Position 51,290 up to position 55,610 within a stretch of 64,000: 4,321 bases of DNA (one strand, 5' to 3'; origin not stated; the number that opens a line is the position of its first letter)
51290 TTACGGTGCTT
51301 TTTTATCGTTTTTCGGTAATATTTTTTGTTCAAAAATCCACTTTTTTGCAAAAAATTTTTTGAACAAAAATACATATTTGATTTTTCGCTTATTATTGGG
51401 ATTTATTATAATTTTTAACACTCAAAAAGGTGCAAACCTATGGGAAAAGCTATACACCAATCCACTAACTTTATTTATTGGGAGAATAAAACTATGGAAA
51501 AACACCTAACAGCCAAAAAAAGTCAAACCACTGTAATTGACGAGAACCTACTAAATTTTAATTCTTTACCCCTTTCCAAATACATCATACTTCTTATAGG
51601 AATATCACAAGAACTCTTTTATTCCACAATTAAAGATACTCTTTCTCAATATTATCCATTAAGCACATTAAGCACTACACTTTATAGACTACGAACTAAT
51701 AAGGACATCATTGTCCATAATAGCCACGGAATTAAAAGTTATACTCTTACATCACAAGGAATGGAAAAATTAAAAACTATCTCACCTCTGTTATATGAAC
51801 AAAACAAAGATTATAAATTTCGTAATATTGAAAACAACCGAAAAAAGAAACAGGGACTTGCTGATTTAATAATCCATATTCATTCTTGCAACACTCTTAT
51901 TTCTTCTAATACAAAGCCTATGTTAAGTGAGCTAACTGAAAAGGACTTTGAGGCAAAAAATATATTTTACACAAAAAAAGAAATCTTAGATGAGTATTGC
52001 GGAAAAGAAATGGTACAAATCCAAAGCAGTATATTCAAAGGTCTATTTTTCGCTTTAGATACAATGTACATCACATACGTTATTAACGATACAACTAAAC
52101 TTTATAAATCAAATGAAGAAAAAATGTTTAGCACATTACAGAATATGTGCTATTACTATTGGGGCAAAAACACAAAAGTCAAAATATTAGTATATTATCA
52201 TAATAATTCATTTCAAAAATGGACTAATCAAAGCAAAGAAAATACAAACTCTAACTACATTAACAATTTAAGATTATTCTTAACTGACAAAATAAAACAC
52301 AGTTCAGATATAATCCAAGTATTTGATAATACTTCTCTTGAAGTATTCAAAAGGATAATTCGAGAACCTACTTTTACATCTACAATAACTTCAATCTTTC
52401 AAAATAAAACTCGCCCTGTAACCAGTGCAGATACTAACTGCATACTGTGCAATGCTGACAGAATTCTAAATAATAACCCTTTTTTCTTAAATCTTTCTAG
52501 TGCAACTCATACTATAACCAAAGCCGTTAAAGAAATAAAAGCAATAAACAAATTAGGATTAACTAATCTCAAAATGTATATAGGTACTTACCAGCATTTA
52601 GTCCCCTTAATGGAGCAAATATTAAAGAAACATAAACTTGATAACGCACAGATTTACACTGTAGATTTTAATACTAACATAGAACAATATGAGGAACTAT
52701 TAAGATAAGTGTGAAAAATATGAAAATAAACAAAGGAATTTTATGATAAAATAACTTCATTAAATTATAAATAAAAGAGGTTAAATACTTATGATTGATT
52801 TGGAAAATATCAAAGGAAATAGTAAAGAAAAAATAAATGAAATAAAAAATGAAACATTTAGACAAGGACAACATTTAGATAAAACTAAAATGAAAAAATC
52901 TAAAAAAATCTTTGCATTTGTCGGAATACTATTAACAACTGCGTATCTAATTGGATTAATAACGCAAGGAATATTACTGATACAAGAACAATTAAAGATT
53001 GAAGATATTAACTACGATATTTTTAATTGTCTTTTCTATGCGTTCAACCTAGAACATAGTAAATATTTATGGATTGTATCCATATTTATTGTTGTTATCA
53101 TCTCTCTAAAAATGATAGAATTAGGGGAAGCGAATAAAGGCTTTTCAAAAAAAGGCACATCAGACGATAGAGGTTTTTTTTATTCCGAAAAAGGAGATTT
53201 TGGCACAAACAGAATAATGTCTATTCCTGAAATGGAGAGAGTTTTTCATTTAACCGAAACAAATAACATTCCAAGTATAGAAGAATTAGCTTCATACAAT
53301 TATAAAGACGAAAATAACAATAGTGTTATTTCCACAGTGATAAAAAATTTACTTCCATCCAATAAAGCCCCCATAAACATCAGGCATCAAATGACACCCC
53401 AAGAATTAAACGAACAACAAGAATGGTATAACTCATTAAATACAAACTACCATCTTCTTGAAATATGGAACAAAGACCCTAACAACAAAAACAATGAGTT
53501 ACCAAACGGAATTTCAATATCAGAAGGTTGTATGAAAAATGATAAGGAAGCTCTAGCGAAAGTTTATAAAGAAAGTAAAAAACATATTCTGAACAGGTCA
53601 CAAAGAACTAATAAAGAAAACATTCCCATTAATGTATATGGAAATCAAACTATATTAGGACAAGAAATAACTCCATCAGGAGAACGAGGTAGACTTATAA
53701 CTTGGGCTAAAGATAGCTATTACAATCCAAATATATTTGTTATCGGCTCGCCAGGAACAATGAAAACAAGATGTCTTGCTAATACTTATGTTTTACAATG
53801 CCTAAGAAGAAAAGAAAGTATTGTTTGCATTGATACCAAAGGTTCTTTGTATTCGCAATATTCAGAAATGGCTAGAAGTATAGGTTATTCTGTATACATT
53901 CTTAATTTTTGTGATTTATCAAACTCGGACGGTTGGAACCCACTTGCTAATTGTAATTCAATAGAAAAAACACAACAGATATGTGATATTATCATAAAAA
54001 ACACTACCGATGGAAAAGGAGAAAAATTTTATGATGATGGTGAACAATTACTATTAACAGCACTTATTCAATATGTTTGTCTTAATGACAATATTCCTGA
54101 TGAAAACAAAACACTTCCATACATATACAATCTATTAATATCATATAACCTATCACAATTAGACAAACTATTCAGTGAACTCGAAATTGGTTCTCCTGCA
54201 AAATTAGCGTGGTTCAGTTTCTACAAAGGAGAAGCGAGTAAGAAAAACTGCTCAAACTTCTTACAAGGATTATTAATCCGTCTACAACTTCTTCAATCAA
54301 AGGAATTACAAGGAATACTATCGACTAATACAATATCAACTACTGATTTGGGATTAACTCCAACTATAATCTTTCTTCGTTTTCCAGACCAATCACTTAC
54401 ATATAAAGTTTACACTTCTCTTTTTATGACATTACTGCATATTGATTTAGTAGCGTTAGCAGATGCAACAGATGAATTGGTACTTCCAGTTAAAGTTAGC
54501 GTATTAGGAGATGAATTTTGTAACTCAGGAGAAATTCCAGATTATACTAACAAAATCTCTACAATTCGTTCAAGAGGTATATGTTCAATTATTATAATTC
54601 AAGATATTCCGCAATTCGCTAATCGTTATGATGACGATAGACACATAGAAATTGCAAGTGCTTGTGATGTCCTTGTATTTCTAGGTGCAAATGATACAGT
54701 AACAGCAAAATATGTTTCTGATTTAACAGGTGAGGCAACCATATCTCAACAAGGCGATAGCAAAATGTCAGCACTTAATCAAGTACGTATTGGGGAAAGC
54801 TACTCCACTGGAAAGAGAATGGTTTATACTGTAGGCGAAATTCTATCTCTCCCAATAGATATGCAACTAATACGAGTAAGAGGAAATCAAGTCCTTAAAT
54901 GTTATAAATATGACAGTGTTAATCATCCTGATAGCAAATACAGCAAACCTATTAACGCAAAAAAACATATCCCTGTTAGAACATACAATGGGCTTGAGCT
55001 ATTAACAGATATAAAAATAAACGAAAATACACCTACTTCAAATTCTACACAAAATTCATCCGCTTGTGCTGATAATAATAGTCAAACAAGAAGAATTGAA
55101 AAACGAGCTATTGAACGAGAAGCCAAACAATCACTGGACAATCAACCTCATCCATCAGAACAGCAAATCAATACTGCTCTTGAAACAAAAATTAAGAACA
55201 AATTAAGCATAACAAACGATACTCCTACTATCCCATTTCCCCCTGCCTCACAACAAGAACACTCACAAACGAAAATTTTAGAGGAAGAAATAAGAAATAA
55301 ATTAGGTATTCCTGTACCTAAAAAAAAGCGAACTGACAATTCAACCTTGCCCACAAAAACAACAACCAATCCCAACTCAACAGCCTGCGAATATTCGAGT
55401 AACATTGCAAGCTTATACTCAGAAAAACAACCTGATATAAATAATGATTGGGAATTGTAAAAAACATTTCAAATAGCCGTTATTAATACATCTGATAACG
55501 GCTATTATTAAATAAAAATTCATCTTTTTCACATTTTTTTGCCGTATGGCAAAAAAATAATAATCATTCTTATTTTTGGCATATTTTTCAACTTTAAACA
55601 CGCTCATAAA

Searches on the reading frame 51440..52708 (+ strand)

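Call 37: search_protein_families(library=pfam, proteins=[window:51440-52708:+], max_evalue=0.01)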
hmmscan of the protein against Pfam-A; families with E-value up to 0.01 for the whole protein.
window:51440-52708:+ (422 aa): 0 families

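Call 96: search_protein_families(library=pfam, proteins=[window:51440-52708:+], max_evalue=1)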
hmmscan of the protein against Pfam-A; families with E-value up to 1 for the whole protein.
window:51440-52708:+ (422 aa): 1 family
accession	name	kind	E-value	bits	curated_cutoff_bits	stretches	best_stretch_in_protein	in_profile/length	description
PF05830.17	NodZ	-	0.21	10.8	28.3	1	298-388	138-226/322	Nodulation protein Z (NodZ)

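Call 102: search_protein_families(library=phrogs, proteins=[window:51440-52708:+], max_evalue=0.001)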
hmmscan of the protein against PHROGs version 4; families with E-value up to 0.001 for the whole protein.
window:51440-52708:+ (422 aa): 0 families

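Call 103: search_protein_families(library=ncbifam, proteins=[window:51440-52708:+], max_evalue=0.001)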
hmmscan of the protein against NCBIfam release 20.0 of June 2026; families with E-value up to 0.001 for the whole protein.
window:51440-52708:+ (422 aa): 0 families

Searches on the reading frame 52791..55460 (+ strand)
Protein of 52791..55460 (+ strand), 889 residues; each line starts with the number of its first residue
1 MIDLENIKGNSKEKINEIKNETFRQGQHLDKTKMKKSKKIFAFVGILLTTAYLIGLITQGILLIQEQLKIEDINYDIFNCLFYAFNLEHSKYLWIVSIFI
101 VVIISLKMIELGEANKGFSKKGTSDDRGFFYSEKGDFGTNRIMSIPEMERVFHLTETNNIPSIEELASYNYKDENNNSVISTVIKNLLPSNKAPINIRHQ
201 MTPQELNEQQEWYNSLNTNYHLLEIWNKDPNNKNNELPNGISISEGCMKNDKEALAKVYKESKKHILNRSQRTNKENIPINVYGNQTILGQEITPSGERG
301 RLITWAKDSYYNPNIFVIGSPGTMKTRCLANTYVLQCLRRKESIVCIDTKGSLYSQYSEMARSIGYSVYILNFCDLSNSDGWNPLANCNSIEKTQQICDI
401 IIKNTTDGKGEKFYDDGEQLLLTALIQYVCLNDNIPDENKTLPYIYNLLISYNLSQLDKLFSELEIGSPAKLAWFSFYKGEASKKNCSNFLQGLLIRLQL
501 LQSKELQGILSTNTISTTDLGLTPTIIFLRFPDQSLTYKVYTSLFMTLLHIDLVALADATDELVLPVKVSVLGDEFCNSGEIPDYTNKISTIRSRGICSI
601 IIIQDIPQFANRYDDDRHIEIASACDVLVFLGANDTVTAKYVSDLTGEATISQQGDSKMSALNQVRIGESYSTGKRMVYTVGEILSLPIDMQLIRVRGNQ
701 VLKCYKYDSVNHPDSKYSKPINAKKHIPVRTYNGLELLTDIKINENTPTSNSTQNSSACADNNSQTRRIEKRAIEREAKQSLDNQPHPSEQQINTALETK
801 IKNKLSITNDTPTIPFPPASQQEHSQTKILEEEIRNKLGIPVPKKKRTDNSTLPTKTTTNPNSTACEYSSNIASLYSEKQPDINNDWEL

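Call 37: search_protein_families(library=pfam, proteins=[window:52791-55460:+], max_evalue=0.01)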
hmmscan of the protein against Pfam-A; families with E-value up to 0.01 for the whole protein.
window:52791-55460:+ (889 aa): 3 families
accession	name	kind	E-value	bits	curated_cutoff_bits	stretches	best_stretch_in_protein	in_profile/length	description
PF02534.20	T4SS-DNA_transf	-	6e-43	147.8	20.1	1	283-706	30-442/468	Type IV secretory system Conjugative DNA transfer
PF12696.13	TraG-D_C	-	6.7e-25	87.9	22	1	569-688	2-125/126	TraM recognition site of TraD and TraG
PF10412.15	TrwB_AAD_bind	-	2.4e-21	76.5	20.5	1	314-676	17-353/387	Type IV secretion-system coupling protein DNA-binding domain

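Call 41: find_homologous_proteins(query=window:52791-55460:+)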
Query window:52791-55460:+ (889 aa): 15 proteins with E <= 0.001 among 8000 candidates.
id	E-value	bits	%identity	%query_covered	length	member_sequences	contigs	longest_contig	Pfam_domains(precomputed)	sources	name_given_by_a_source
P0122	0.0e+0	1989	99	100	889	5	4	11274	PF10412.16,PF02534.21,PF12696.14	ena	-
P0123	1.4e-180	621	50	57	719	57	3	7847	PF10412.16,PF02534.21,PF12696.14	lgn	-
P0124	1.6e-179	617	45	84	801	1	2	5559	PF10412.16,PF02534.21,PF12696.14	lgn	-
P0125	7.0e-162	559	43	79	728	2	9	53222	PF10412.16,PF02534.21,PF12696.14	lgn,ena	-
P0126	2.0e-161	557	42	82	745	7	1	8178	PF10412.16,PF02534.21,PF12696.14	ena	-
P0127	1.5e-102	363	35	65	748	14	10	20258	PF10412.16,PF02534.21,PF12696.14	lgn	-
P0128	8.6e-102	360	40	54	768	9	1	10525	PF10412.16,PF02534.21,PF12696.14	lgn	-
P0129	9.1e-102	360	41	51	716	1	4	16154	PF10412.16,PF02534.21,PF12696.14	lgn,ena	-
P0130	5.0e-79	285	37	50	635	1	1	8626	PF10412.16,PF02534.21,PF12696.14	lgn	-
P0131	1.8e-48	184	33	48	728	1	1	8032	PF10412.16,PF02534.21,PF12696.14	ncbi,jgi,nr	ncbi:MAG: type IV secretory system conjugative DNA transfer family protein [Oscillospiraceae bacteri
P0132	5.4e-47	179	32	49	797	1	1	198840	PF10412.16,PF02534.21,PF12696.14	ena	-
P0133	4.6e-33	133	28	47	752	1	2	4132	PF10412.16,PF02534.21,PF12696.14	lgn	-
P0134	2.8e-16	77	24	49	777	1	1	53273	PF10412.16,PF02534.21,PF12696.14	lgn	-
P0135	1.7e-9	55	25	40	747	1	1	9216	PF10412.16,PF02534.21,PF12696.14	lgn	-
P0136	5.7e-5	40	30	14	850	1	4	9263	PF10412.16,PF02534.21,PF12696.14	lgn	-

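Call 42: find_encoding_contigs(protein=P0125, flank=10000, max_places=5)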
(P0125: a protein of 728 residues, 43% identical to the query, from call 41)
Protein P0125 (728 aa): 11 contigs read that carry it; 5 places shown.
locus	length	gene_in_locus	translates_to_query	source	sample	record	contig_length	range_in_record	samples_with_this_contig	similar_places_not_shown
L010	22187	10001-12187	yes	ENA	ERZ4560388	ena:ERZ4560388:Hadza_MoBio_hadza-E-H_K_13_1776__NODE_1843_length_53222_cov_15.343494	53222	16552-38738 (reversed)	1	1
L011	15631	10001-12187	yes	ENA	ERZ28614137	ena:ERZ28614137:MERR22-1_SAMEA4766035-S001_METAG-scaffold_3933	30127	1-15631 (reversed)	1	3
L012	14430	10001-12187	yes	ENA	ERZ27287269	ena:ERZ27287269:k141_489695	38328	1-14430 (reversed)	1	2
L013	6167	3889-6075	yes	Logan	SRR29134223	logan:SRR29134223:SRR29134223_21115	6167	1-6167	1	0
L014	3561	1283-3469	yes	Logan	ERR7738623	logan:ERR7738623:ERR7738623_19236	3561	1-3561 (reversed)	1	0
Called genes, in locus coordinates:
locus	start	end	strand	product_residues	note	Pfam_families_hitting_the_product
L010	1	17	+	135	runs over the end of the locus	PF09643:YopX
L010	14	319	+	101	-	-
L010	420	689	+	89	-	-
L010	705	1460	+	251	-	PF08861:DUF1828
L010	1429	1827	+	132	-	-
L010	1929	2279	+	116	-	-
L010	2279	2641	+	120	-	-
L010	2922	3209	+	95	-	PF08667:BetR (weak), PF13443:HTH_26 (weak)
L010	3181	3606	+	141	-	-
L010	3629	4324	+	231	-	-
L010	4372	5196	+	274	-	PF01656:CbiA, PF02374:ArsA_ATPase (weak), PF06564:CBP_BcsQ (faint), PF09140:MipZ (faint), PF10609:ParA, PF13614:AAA_31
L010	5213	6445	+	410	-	-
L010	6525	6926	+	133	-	PF09346:SMI1_KNR4, PF14568:SUKH_6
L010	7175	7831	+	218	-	-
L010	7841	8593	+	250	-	-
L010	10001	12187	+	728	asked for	PF02534:T4SS-DNA_transf, PF10412:TrwB_AAD_bind, PF12696:TraG-D_C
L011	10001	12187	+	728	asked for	PF02534:T4SS-DNA_transf, PF10412:TrwB_AAD_bind, PF12696:TraG-D_C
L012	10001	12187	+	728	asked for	PF02534:T4SS-DNA_transf, PF10412:TrwB_AAD_bind, PF12696:TraG-D_C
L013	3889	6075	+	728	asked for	PF02534:T4SS-DNA_transf, PF10412:TrwB_AAD_bind, PF12696:TraG-D_C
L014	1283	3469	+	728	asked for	PF02534:T4SS-DNA_transf, PF10412:TrwB_AAD_bind, PF12696:TraG-D_C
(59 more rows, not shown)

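Call 43: find_encoding_contigs(protein=P0123, flank=10000, max_places=3)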
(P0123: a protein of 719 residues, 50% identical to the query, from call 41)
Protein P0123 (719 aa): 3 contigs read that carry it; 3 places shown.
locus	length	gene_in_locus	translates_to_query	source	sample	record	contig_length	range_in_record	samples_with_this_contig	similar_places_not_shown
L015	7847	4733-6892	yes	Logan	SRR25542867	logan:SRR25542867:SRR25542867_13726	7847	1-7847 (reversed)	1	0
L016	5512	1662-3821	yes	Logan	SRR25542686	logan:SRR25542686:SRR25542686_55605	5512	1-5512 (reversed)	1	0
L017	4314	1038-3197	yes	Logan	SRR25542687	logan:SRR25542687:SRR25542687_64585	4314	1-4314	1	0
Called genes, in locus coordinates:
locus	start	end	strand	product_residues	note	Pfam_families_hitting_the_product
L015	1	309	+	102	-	?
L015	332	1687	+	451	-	PF02195:ParB_N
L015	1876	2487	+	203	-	-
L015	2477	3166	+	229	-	-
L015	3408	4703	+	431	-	-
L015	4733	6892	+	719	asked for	PF02534:T4SS-DNA_transf, PF10412:TrwB_AAD_bind, PF12696:TraG-D_C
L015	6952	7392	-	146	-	PF01402:RHH_1 (weak)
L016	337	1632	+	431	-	-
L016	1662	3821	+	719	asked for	PF02534:T4SS-DNA_transf, PF10412:TrwB_AAD_bind, PF12696:TraG-D_C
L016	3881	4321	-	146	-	PF01402:RHH_1 (weak)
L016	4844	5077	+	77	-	-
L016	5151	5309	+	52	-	-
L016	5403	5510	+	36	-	?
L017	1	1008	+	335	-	?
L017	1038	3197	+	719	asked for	PF02534:T4SS-DNA_transf, PF10412:TrwB_AAD_bind, PF12696:TraG-D_C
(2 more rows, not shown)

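Call 44: find_encoding_contigs(protein=P0124, flank=10000, max_places=3)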
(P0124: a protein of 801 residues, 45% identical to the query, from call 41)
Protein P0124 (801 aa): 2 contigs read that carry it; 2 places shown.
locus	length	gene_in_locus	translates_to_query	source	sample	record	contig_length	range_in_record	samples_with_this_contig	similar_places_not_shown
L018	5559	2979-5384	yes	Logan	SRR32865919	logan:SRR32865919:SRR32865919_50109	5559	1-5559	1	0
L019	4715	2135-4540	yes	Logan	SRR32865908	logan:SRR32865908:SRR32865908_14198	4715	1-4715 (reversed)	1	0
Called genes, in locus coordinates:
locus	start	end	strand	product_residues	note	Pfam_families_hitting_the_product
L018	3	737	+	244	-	?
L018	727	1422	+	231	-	-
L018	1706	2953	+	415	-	-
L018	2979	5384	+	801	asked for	PF02534:T4SS-DNA_transf, PF10412:TrwB_AAD_bind, PF12696:TraG-D_C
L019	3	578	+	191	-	?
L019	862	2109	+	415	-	-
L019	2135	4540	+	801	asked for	PF02534:T4SS-DNA_transf, PF10412:TrwB_AAD_bind, PF12696:TraG-D_C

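Call 45: find_encoding_contigs(protein=P0126, flank=10000, max_places=3)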
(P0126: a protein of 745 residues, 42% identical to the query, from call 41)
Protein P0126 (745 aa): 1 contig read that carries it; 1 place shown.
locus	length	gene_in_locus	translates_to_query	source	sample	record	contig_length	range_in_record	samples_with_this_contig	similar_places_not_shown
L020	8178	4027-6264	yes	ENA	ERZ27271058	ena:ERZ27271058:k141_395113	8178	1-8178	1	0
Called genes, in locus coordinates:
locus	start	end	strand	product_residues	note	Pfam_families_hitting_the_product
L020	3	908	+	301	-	?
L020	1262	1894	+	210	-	-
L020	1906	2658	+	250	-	-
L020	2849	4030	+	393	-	-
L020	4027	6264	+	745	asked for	PF02534:T4SS-DNA_transf, PF10412:TrwB_AAD_bind, PF12696:TraG-D_C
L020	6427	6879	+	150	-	-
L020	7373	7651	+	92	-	-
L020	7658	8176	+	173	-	?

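Call 67: find_related_loci(query=A5, collection=genome_contigs, flank=10000)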
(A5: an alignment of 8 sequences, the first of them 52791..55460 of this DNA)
Query A5 (889 aa) in genome_contigs; peptide patterns used: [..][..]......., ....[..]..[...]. (x = any residue, [..] = any of these).
57 stretches matched a pattern; 13 encode a relative of the query (tblastn E <= 1e-3); 13 distinct loci.
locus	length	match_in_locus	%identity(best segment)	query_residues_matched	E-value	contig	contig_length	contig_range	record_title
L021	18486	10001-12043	41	7-756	9e-159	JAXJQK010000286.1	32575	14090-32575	MAG: Acutalibacteraceae bacterium isolate DOME_MAG_2406 2406_C0206_k141_479954, whole genome shotgun sequence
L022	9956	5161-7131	42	7-733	2e-157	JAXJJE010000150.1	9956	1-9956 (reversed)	MAG: Acutalibacteraceae bacterium isolate DOME_MAG_1329 1329_C0122_k141_246140, whole genome shotgun sequence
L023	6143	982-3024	50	7-756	5e-150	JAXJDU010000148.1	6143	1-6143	MAG: Acutalibacteraceae bacterium isolate DOME_MAG_1207 1207_C0121_k141_332671, whole genome shotgun sequence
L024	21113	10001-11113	39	379-736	2e-67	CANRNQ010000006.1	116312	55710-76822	MAG: uncultured Clostridia bacterium isolate Lapin-021__bin44 genome assembly, contig: Lapin-021__NODE_177_length_116312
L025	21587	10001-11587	29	287-797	2e-59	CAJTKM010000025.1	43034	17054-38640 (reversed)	Lachnospiraceae bacterium isolate B68 genome assembly, contig: MGBC000260.25, whole genome shotgun sequence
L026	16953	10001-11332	31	299-728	3e-58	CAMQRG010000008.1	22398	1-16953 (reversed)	MAG TPA_asm: uncultured Clostridia bacterium isolate SRR12270114_bin.25_metawrap_v1.3_MAG genome assembly, contig: NODE.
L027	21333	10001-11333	34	288-728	1e-52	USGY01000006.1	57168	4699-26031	uncultured Clostridium sp. isolate UMGS1711 genome assembly, contig: NODE_477_length_57168_cov_7.086914, whole genome sh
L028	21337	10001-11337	34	288-729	1e-50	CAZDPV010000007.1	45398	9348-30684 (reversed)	MAG TPA_asm: uncultured Clostridium sp. isolate SRP286056_co2_336 genome assembly, contig: NODE_926_length_45398_cov_33.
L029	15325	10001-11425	31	308-770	1e-45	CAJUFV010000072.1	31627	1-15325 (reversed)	MAG TPA_asm: uncultured Clostridia bacterium isolate MGBC132292 genome assembly, contig: MGBC132292.72, whole genome sho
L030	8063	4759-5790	24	314-658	3e-24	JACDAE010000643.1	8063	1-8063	MAG: Ktedonobacteraceae bacterium isolate MGR_bin248 SD2897-2912_k127_2689631, whole genome shotgun sequence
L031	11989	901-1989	21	314-688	8e-18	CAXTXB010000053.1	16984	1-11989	MAG TPA_asm: uncultured Dictyobacter sp. isolate public_SRR14722086_metawrap_bin.5 genome assembly, contig: public_SRR14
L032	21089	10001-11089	22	314-688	5e-18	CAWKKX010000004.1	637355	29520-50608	MAG: uncultured Chloroflexia bacterium isolate MFD04580.bin.2.112 genome assembly, contig: contig_20812, whole genome sh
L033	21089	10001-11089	22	314-688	4e-18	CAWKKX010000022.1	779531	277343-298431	MAG: uncultured Chloroflexia bacterium isolate MFD04580.bin.2.112 genome assembly, contig: contig_38015, whole genome sh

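Call 68: find_related_loci(query=A5, collection=metagenome_contigs, flank=10000)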
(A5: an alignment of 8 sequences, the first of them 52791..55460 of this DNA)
Query A5 (889 aa) in metagenome_contigs; peptide patterns used: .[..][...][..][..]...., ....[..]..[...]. (x = any residue, [..] = any of these).
209 stretches matched a pattern; 40 encode a relative of the query (tblastn E <= 1e-3); 40 distinct loci.
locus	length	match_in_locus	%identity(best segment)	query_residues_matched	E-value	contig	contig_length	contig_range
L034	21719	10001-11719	35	35-729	1e-59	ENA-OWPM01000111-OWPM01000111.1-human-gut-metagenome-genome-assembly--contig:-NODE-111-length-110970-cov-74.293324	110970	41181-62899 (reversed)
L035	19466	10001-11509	30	287-768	2e-58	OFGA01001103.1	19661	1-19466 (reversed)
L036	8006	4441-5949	30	287-768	2e-58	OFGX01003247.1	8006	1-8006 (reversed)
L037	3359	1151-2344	36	302-698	1e-56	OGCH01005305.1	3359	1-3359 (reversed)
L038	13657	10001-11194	36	302-698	8e-56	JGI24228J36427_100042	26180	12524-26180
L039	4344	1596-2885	32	312-728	6e-56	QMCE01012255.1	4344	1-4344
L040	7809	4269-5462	36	302-698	8e-56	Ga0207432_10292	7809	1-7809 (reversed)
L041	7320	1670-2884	34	312-702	1e-52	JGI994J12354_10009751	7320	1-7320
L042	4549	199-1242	36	312-651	1e-49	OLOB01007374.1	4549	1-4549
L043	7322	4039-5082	36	312-651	1e-49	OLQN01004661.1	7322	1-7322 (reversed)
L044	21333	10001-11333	34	288-728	6e-52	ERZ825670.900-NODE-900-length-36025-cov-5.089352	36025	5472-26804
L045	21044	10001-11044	36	312-651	6e-49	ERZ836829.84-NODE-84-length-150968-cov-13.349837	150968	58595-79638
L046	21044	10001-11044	36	312-651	6e-49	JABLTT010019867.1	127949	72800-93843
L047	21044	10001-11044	36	312-651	6e-49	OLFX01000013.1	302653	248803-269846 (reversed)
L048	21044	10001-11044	36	312-651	7e-49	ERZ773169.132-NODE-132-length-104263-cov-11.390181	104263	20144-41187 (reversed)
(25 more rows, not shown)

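Call 100: search_dna_similar(query=window:52791-55460:+, collection=plasmids, mode=protein, max_rows=15)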
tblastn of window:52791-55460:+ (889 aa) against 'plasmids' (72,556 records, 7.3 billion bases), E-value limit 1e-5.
Records with a match: 958; places in all: 988; records where one place covers at least 80% of the query: 0.
Best place of each record, by identity: <60% 958.
By first word of the organism name: Enterococcus 284; Staphylococcus 174; Lactiplantibacillus 94; Bacillus 92; Lactococcus 67; Lacticaseibacillus 47; Clostridium 29; Latilactobacillus 25; Levilactobacillus 12; Pediococcus 11; and 50 more.
By predicted mobility (MOB-suite, as given by PLSDB): conjugative 716; non-mobilizable 163; mobilizable 79.
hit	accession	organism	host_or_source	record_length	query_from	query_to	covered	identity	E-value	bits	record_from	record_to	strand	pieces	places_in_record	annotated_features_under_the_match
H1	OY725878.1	Subdoligranulum variabile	-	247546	300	728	48%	37.6%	3e-53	210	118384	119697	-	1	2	record has no annotation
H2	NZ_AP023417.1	Vescimonas fastidiosa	Homo sapiens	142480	301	728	48%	37.1%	4e-52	206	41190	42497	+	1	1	VirD4-like conjugal transfer protein, CD1115 family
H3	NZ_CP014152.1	Clostridium botulinum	Microbial isolate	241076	304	721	47%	34.6%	1e-41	174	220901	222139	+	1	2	VirD4-like conjugal transfer protein, CD1115 family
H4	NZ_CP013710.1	Clostridium botulinum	Microbial isolate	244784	304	721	47%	34.6%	1e-41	174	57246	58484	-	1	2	VirD4-like conjugal transfer protein, CD1115 family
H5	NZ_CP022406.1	Clostridium sporogenes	-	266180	304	721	47%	34.5%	2e-41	256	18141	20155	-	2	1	VirD4-like conjugal transfer protein, CD1115 family | type IV secretory system conjugative DNA transfer family protein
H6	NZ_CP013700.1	Clostridium sporogenes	Microbial isolate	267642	304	721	47%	34.4%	2e-41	173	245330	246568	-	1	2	VirD4-like conjugal transfer protein, CD1115 family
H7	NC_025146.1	Clostridium botulinum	-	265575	304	721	47%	34.4%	2e-41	173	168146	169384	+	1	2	VirD4-like conjugal transfer protein, CD1115 family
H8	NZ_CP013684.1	Clostridium botulinum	Microbial isolate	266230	304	721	47%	34.4%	2e-41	172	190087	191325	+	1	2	VirD4-like conjugal transfer protein, CD1115 family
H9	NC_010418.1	Clostridium botulinum A3 str. Loch Maree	-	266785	304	721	47%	34.4%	2e-41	172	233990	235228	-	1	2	VirD4-like conjugal transfer protein, CD1115 family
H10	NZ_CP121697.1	Clostridium botulinum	Homo sapiens,human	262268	304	721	47%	34.1%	4e-41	172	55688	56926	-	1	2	VirD4-like conjugal transfer protein, CD1115 family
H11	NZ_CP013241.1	Clostridium sporogenes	Microbial isolate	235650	304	721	47%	34.1%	4e-41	172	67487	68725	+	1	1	VirD4-like conjugal transfer protein, CD1115 family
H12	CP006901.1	Clostridium botulinum Prevot_594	Isolate microbial culture,ham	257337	304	721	47%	34.1%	3e-40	169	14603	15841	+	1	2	type IV secretory system Conjugative DNA transfer family protein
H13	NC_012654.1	Clostridium botulinum Ba4 str. 657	-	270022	304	721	47%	33.9%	1e-40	171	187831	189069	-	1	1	VirD4-like conjugal transfer protein, CD1115 family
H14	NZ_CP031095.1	Clostridium botulinum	Homo sapiens,human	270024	304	721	47%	33.9%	1e-40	171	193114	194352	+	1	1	VirD4-like conjugal transfer protein, CD1115 family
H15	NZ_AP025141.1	Clostridium botulinum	Homo sapiens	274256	304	721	47%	33.9%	1e-40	171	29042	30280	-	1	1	VirD4-like conjugal transfer protein, CD1115 family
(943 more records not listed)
